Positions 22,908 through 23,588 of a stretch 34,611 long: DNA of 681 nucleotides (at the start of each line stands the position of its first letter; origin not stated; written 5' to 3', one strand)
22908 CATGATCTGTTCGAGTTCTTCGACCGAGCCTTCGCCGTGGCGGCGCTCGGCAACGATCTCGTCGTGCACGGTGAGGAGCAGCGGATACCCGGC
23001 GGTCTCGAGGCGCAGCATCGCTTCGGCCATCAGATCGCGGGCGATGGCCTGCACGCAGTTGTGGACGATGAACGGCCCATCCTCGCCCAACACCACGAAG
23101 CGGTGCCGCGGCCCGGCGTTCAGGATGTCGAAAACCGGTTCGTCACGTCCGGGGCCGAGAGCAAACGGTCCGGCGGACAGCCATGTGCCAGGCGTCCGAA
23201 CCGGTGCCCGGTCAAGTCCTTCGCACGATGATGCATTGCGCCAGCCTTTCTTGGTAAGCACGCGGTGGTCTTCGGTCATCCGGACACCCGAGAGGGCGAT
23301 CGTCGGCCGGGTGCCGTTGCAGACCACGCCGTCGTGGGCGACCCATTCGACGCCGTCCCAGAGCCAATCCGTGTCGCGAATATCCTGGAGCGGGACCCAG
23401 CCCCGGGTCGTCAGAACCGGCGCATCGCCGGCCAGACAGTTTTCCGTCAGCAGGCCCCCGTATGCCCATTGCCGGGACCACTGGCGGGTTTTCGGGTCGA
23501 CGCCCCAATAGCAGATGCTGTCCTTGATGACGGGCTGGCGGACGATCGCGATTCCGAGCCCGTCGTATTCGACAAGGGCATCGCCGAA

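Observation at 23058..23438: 127-aa mini-intein splitting the catalytic core of the phage DNA polymerase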

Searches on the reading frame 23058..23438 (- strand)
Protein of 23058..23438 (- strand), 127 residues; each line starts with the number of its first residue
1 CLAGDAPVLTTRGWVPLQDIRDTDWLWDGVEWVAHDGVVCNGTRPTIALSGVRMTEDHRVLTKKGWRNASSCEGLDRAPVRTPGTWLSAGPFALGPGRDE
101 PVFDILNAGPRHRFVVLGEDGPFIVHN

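Call 5: search_protein_families(library=pfam, proteins=[window:23058-23438:-], max_evalue=1)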
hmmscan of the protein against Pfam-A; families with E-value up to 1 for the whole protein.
window:23058-23438:- (127 aa): 0 families

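Call 6: search_protein_families(library=ncbifam, proteins=[window:23058-23438:-], max_evalue=1)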
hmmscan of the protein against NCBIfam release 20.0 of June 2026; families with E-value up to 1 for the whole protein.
window:23058-23438:- (127 aa): 2 families
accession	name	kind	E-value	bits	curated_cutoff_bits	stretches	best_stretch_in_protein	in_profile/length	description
TIGR01445.1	intein_Nterm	domain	0.036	15.1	24.5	0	1-22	1-23/83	intein N-terminal splicing region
NF038136.1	rSAM_Rv_intein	exception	0.12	11.1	700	1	55-73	143-161/574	intein-containing Rv2578c family radical SAM protein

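Call 7: search_solved_structures(query=window:23058-23438:-, max_evalue=10, show_alignments=3)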
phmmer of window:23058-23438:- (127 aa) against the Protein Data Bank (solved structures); distinct sequences matched with E-value up to 10: 13.
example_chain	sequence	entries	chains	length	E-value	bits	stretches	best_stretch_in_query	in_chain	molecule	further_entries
2in9_A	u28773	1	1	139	0.036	17.3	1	52-84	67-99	Endonuclease PI-MtuI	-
3igd_A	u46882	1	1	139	0.038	17.3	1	52-84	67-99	Endonuclease PI-MtuI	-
3ifj_A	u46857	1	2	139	0.043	17.1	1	52-83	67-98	Endonuclease PI-MtuI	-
2in0_A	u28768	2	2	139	0.05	16.9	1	53-84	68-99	Endonuclease PI-MtuI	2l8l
5i0a_A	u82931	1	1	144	0.053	16.8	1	53-84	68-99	Intein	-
5k08_A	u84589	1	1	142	0.054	16.8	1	53-84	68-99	RecA mini intein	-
2in8_A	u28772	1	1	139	0.064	16.5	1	53-83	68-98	Endonuclease PI-MtuI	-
2imz_A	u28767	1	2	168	0.12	15.6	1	53-107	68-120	Endonuclease PI-MtuI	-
5oxw_A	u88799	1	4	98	0.18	15.1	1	25-73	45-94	NEQ068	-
5oxx_A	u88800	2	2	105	0.21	14.9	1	25-73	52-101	NEQ068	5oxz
7efa_B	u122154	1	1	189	0.77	13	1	29-76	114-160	Adenine DNA glycosylase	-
6d47_A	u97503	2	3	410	0.82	12.9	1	25-91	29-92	Beta sliding clamp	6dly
7cfv_A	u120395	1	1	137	1.4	12.2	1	2-71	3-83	Spl DnaX mini-intein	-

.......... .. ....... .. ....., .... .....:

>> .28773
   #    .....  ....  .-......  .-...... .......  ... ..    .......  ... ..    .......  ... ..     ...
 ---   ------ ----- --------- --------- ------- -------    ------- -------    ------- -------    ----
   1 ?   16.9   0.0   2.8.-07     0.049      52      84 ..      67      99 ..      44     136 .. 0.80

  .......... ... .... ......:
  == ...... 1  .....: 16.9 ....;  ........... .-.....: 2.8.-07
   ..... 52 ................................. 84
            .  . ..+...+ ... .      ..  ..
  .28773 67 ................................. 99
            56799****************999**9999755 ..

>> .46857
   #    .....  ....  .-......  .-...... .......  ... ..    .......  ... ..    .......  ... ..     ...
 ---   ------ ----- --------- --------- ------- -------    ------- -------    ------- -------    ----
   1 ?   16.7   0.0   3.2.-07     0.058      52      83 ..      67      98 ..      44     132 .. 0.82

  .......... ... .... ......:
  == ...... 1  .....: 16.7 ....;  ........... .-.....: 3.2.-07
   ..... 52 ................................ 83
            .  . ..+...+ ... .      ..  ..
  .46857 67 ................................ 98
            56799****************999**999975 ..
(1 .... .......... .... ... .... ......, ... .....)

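Call 18: find_homologous_proteins(query=window:23058-23438:-, max_evalue=0.001)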
Query window:23058-23438:- (127 aa): 4 proteins with E <= 0.001 among 14 candidates.
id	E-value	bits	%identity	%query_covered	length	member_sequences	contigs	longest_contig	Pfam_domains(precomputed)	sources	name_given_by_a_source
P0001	8.9e-26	109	46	100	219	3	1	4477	PF00476.27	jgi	jgi:hypothetical protein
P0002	2.8e-6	45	82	26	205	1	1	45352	-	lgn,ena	-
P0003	4.9e-6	45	86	22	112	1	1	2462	PF00476.27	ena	-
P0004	8.6e-5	41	59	36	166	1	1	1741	-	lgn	-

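Call 28: search_solved_structures(query=A3, max_evalue=1, show_alignments=2)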
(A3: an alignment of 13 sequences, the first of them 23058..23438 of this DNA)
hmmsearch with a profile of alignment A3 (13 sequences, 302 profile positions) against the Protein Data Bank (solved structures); distinct sequences matched with E-value up to 1: 13.
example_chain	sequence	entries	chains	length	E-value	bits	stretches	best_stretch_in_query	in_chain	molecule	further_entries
2in9_A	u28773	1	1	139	5e-05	26.7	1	52-89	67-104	Endonuclease PI-MtuI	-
3igd_A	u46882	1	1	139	5.4e-05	26.6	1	52-89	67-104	Endonuclease PI-MtuI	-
3ifj_A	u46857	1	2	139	5.7e-05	26.5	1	52-89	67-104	Endonuclease PI-MtuI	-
2in0_A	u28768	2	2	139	0.00013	25.3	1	52-89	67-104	Endonuclease PI-MtuI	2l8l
5k08_A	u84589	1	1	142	0.00014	25.2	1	52-90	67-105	RecA mini intein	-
5i0a_A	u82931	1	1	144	0.00015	25.2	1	52-90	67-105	Intein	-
5oxw_A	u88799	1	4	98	0.00017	24.9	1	26-73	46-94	NEQ068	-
5oxx_A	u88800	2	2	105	0.0002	24.7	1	26-73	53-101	NEQ068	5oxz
2in8_A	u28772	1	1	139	0.00021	24.6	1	52-85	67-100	Endonuclease PI-MtuI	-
7cfv_A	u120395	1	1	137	0.0017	21.6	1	2-93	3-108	Spl DnaX mini-intein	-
2imz_A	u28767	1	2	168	0.003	20.9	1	52-77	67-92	Endonuclease PI-MtuI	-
7r81_k1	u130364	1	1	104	0.17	15.1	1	108-204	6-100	60S ribosomal protein L36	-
6h9l_A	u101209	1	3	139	0.34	14.1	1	103-202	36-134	Uncharacterized protein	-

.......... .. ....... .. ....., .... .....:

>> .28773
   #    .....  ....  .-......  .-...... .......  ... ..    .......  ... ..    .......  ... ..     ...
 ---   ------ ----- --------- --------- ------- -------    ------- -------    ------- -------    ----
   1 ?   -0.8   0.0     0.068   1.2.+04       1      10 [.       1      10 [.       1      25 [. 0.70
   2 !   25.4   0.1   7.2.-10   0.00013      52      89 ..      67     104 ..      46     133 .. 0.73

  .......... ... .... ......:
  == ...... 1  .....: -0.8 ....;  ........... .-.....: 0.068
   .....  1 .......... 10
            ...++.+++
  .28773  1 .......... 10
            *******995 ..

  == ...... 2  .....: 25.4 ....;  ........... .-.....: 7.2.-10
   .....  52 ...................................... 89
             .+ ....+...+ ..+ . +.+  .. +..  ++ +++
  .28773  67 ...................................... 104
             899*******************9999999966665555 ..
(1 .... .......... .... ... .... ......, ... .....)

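Call 33: search_protein_families(library=phrogs, proteins=[window:23058-23438:-], max_evalue=0.001)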
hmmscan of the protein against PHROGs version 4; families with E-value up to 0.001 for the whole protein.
window:23058-23438:- (127 aa): 2 families
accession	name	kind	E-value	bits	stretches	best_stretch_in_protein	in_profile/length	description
phrog_26005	-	unknown function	3.3e-08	34.3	1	16-66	114-164/310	-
phrog_93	-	DNA, RNA and nucleotide metabolism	4.6e-07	29.9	1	21-70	4-52/613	endonuclease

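Call 36: predict_structure(alignment_id=A3)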
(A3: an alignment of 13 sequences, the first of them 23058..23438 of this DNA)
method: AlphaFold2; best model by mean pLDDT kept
length: 127 residues; sequences in the alignment: 13
mean_pLDDT: 96.0   pTM: 0.89
mean pLDDT of the five models: 96.0, 95.8, 91.8, 88.4, 87.3
residues with pLDDT >= 90: 118; 70-90: 9; 50-70: 0; < 50: 0
segments of 3 or more residues with pLDDT < 50: none
pLDDT, mean of each block of 10 residues (from residue 1): 98 98 97 98 98 98 97 95 82 98 97 97 96
secondary structure, 60 per line:
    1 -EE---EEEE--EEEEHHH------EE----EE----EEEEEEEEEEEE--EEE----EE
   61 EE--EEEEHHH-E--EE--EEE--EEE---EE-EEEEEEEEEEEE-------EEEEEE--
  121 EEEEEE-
elements in order: E7-10 E13-16 E38-49 E52-54 E59-62 E65-68 E80-82 E85-87 E94-105 E113-118 E121-126

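Call 39: fold_search(model_id=the predicted structure, library=pdb)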
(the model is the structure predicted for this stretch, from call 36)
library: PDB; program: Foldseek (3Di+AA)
matches with E <= 10: 181; with E <= 0.001: 37
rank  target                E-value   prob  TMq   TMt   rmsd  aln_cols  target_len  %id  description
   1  6frh_B                3.8e-06  1.00  0.75  0.64   4.1       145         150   22  Crystal structure of Ssp DnaB Mini-Intein variant M86 (released 2019-01-30)
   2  6qaz                  5.3e-06  1.00  0.71  0.70   3.9       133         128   19  Crystal structure of gp41-1 intein (released 2019-11-13)
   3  6bs8_C                7.2e-06  1.00  0.57  0.58   5.7       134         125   20  The class 3 DnaB intein from Mycobacterium smegmatis (released 2018-11-21)
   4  4o1r                  1.2e-05  1.00  0.72  0.65   3.9       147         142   24  Crystal structure of NpuDnaB intein (released 2014-03-19)
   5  6riz                  1.2e-05  1.00  0.65  0.65   4.6       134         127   18  Crystal structure of gp41-1 intein (C1A, F65W, D107C) (released 2020-04-29)
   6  6frh_A                1.4e-05  1.00  0.73  0.59   4.4       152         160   20  Crystal structure of Ssp DnaB Mini-Intein variant M86 (released 2019-01-30)
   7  6bs8_B                1.5e-05  1.00  0.60  0.59   5.3       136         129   18  The class 3 DnaB intein from Mycobacterium smegmatis (released 2018-11-21)
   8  6rix_A                1.7e-05  1.00  0.68  0.66   4.6       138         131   20  Crystal structure of MchDnaB-1 intein (released 2020-05-13)
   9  4kl5_A                1.7e-05  1.00  0.75  0.68   3.8       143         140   19  Crystal structure of NpuDnaE intein (released 2013-09-04)
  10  6frg                  1.7e-05  1.00  0.72  0.59   5.5       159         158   20  Crystal structure of G-1F mutant of Ssp DnaB Mini-Intein variant M86 (released 2019-01-30)
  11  6rix_B                3.3e-05  1.00  0.63  0.62   4.8       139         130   17  Crystal structure of MchDnaB-1 intein (released 2020-05-13)
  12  2in0                  3.4e-05  1.00  0.79  0.73   2.9       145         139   23  crystal structure of Mtu recA intein splicing domain (released 2007-05-01)
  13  6riy_B                3.4e-05  1.00  0.67  0.65   4.6       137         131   18  Crystal structure of MchDnaB-1 intein (N145AA) (released 2020-05-13)
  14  6fre                  3.8e-05  1.00  0.78  0.65   3.1       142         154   22  Crystal structure of G-1F/H73A mutant of Ssp DnaB Mini-Intein variant M86 (released 2019-01-30)
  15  6bs8_A                4.2e-05  1.00  0.63  0.63   5.0       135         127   20  The class 3 DnaB intein from Mycobacterium smegmatis (released 2018-11-21)
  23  5i0a                  8.8e-05  1.00  0.80  0.73   2.8       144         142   24  RecA mini intein in complex with cisplatin (released 2016-09-21)
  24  3igd                  1.0e-04  1.00  0.82  0.75   2.6       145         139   26  Crystal structure of Mtu recA intein, splicing domain (released 2009-10-06)
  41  3nzm                  3.0e-03  1.00  0.76  0.60   4.1       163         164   20  Crystal structure of DNAE intein with N-extein in redox trap (released 2011-06-01)
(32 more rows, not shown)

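Call 62: find_encoding_contigs(protein=P0001, flank=500, max_places=1)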
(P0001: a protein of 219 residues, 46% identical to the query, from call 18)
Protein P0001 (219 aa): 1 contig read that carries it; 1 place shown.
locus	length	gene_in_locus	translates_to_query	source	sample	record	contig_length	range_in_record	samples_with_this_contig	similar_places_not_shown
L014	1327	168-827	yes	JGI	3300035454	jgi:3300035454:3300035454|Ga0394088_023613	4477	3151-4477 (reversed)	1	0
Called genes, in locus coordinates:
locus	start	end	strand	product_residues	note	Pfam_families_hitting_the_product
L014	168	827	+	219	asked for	PF00476:DNA_pol_A (weak)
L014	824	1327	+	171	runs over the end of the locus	-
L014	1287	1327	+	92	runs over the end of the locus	-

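Call 67: search_dna_similar(query=window:23058-23438:-, collection=phages, mode=protein, max_rows=40, max_evalue=0.001)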
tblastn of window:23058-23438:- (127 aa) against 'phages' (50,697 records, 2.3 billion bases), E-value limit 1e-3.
Records with a match: 195; places in all: 195; records where one place covers at least 80% of the query: 20.
Best place of each record, by identity: <60% 195.
By first word of the organism name: Salmonella 145; Escherichia 11; Bacteriophage 10; Streptococcus 7; Caulobacter 4; Hamiltonella 2; Ruminococcus 2; Pseudomonas 2; Moraxella 2; Sodalis 2; and 7 more.
By host as written in the record: Salmonella enterica subsp. enterica serovar Enteritidis 43; Salmonella sp. 17; - 12; Salmonella enterica subsp. enterica serovar Typhimurium 12; Salmonella enterica serovar Enteritidis 11; Salmonella enterica subsp. enterica serovar Enteritidis PT1 8; Escherichia coli 6; Salmonella enterica subsp. enterica serovar Gallinarum 4; and 56 more.
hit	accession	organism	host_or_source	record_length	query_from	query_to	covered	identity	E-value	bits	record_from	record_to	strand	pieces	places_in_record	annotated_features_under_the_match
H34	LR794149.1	Bacteriophage APSE-7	aphid host's whole body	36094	1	127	100%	44.2%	7e-19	130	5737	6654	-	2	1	DNA polymerase, partial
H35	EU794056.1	Bacteriophage APSE-4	Candidatus Hamiltonella defensa strain ...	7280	1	127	100%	44.2%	1e-18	129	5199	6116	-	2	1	P45: DNA polymerase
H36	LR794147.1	Bacteriophage APSE-7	aphid host's whole body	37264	1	127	100%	44.2%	1e-18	129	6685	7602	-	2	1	DNA polymerase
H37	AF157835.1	Hamiltonella phage APSE-1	-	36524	1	127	100%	44.2%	2e-18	129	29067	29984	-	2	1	P45 | P46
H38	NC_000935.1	Hamiltonella phage APSE-1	Endosymbiont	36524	1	127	100%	44.2%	2e-18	129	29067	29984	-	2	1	DNA polymerase | HNH endonuclease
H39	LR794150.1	Bacteriophage APSE-3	aphid host's whole body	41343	1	127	100%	44.2%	2e-18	129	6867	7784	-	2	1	DNA polymerase, partial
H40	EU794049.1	Bacteriophage APSE-2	Candidatus Hamiltonella defensa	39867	1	127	100%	44.2%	2e-18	129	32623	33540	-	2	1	P45: DNA polymerase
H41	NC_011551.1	Bacteriophage APSE-2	Candidatus Hamiltonella defensa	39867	1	127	100%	44.2%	2e-18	129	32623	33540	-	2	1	P45: DNA polymerase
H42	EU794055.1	Bacteriophage APSE-5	Candidatus Hamiltonella defensa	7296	1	127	100%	44.2%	2e-18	129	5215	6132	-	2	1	P45: DNA polymerase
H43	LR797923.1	Bacteriophage APSE-7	aphid host's whole body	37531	1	127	100%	44.2%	2e-18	129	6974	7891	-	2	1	DNA polymerase, partial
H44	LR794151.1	Bacteriophage APSE-7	aphid host's whole body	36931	1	127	100%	44.2%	2e-18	129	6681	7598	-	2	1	DNA polymerase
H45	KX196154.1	Shewanella phage SFCi1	Shewanella fidelis 3313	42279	1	127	88%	48.2%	3e-10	114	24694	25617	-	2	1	putative DNA polymerase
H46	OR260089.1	Caulobacter phage GB2A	Caulobacter vibrioides CB15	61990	1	83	65%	56.6%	2e-25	105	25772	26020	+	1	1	DNA polymerase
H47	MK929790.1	Caulobacter phage RW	Caulobacter vibrioides CB15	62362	1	83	65%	56.6%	2e-25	105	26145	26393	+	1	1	DNA polymerase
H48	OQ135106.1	Caulobacter phage RLK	Caulobacter vibrioides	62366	1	83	65%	56.6%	2e-25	105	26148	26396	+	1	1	RLK_gp057: DNA polymerase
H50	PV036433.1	Ruminococcus phage NatCom_23091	Ruminococcus sp.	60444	1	127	100%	34.0%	9e-12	66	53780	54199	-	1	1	hypothetical protein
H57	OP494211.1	Salmonella phage vB-SeS-01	Salmonella enterica subsp. enterica ...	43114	1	99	78%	34.0%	1e-8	57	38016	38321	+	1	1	intein-containing DNA polymerase precursor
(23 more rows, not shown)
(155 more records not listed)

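Call 68: search_protein_representatives(alignment_id=A3)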
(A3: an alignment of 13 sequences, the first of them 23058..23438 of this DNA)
Query: 13 sequences, 302 profile positions. Proteins with E-value up to 0.001 (for the whole library): 3579; up to 1e-10: 2694; up to 1e-30: 1120. The best 150 are listed.
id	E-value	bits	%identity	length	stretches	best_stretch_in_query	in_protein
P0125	7.2e-122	423.5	-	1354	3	1-302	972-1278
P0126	6.9e-118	410.5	-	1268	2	1-302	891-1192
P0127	1.7e-117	409.2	-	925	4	1-302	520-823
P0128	5.6e-116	404.2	-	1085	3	1-302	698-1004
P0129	2.4e-115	402.2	-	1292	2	1-302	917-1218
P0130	2.6e-115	402.0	-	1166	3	1-302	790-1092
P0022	1.3e-114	399.8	-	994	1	1-302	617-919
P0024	2.0e-114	399.1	-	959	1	1-302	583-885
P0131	5.4e-113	394.4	-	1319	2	1-302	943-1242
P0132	1.1e-111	390.1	-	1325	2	1-302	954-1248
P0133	5.7e-111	387.7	-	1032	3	1-302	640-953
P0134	2.5e-110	385.7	-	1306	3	1-302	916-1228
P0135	5.6e-110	384.5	-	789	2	1-302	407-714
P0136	3.7e-108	378.5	-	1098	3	1-302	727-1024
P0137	6.5e-108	377.7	-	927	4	1-302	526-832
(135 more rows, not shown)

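Call 74: get_annotated_region(hit=H57, flank=2600)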
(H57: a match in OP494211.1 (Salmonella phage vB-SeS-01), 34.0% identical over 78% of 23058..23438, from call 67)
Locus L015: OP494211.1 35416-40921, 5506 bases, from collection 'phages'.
description: Salmonella phage vB-SeS-01, complete genome.
organism: Salmonella phage vB-SeS-01 (NCBI taxid 2982905)
taxonomy: Viruses; Duplodnaviria; Heunggongvirae; Uroviricota; Caudoviricetes; Guernseyvirinae; Jerseyvirus
host: Salmonella enterica subsp. enterica serovar Sendai; source: animal waste; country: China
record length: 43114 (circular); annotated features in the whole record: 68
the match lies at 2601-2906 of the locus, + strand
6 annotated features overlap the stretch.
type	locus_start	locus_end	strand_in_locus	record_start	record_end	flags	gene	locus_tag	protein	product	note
CDS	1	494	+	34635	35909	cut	-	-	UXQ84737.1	DUF2800 domain-containing protein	-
CDS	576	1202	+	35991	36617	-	-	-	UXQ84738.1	DUF2815 family protein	-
CDS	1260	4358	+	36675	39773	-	-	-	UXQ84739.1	intein-containing DNA polymerase precursor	-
CDS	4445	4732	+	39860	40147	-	-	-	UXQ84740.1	putative restriction endonuclease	-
CDS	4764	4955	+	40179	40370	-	-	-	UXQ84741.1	hypothetical protein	-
CDS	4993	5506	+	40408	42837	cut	-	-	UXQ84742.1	intein containing helicase precursor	-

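Call 75: get_annotated_region(hit=H50, flank=2600)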
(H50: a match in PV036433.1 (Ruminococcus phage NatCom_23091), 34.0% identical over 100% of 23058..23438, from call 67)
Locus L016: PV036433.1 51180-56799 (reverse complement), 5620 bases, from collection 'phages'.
description: Ruminococcus phage NatCom_23091, complete genome.
organism: Ruminococcus phage NatCom_23091 (NCBI taxid 3403535)
taxonomy: Viruses; Duplodnaviria; Heunggongvirae; Uroviricota; Caudoviricetes; Ca. Heliusvirales
host: Ruminococcus sp.; source: human feces; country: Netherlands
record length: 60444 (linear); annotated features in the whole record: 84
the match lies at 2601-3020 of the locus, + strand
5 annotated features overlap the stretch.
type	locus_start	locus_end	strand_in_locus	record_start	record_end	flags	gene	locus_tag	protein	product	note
CDS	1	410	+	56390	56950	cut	-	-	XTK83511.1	hypothetical protein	-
CDS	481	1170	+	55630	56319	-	-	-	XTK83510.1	anti-repressor Ant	-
CDS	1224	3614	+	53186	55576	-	-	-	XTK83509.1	hypothetical protein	-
CDS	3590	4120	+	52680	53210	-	-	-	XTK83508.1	nucleoside 2-deoxyribosyltransferase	-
CDS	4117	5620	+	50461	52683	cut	-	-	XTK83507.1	hypothetical protein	-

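Call 78: fold_search(model_id=the predicted structure, library=viral)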
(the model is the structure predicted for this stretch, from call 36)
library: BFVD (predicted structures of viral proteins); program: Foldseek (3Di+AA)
matches with E <= 10: 462; with E <= 0.001: 45
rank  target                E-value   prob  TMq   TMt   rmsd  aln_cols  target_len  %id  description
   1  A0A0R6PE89            7.1e-07  1.00  0.80  0.34   4.9       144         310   25  (no name in the UniProt tables at hand)
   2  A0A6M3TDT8            7.1e-07  1.00  0.78  0.10  15.6       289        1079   18  (no name in the UniProt tables at hand)
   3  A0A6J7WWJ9            2.1e-06  1.00  0.83  0.15  15.5       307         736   20  DEXDc domain containing protein [uncultured Caudovirales phage]
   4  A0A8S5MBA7            2.1e-06  1.00  0.80  0.14   6.2       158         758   28  DNA POLYMERASE [Podoviridae sp. ct53O25]
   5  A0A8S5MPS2            3.4e-06  1.00  0.77  0.14  18.1       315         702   21  DNA POLYMERASE [Podoviridae sp. ctUS21]
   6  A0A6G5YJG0            6.0e-06  1.00  0.80  0.20   2.7       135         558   18  (no name in the UniProt tables at hand)
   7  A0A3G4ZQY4            1.2e-05  1.00  0.69  0.09   5.0       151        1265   18  DNA-directed RNA polymerase [Barrevirus sp.]
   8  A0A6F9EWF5            1.3e-05  1.00  0.63  0.08   1.2        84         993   45  (no name in the UniProt tables at hand)
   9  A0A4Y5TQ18            1.5e-05  1.00  0.81  0.12   3.3       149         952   18  (no name in the UniProt tables at hand)
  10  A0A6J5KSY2            1.7e-05  1.00  0.74  0.30   4.3       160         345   19  Hint domain containing protein [uncultured Caudovirales phage]
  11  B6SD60                1.9e-05  1.00  0.77  0.13  13.6       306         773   20  DNA polymerase (Fragment) [Bacteriophage APSE-4]
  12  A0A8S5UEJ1            2.0e-05  1.00  0.76  0.14   4.0       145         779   22  Terminase [Siphoviridae sp. ctX5W26]
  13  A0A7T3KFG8            2.6e-05  1.00  0.74  0.23   3.9       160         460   16  Putative ribonucleotide reductase large subunit [Campylobacter phage F356]
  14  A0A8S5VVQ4            3.7e-05  1.00  0.69  0.30   5.3       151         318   16  (no name in the UniProt tables at hand)
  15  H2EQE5                5.1e-05  1.00  0.53  0.09   0.8        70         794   36  DNA polymerase [Salmonella phage SE2]
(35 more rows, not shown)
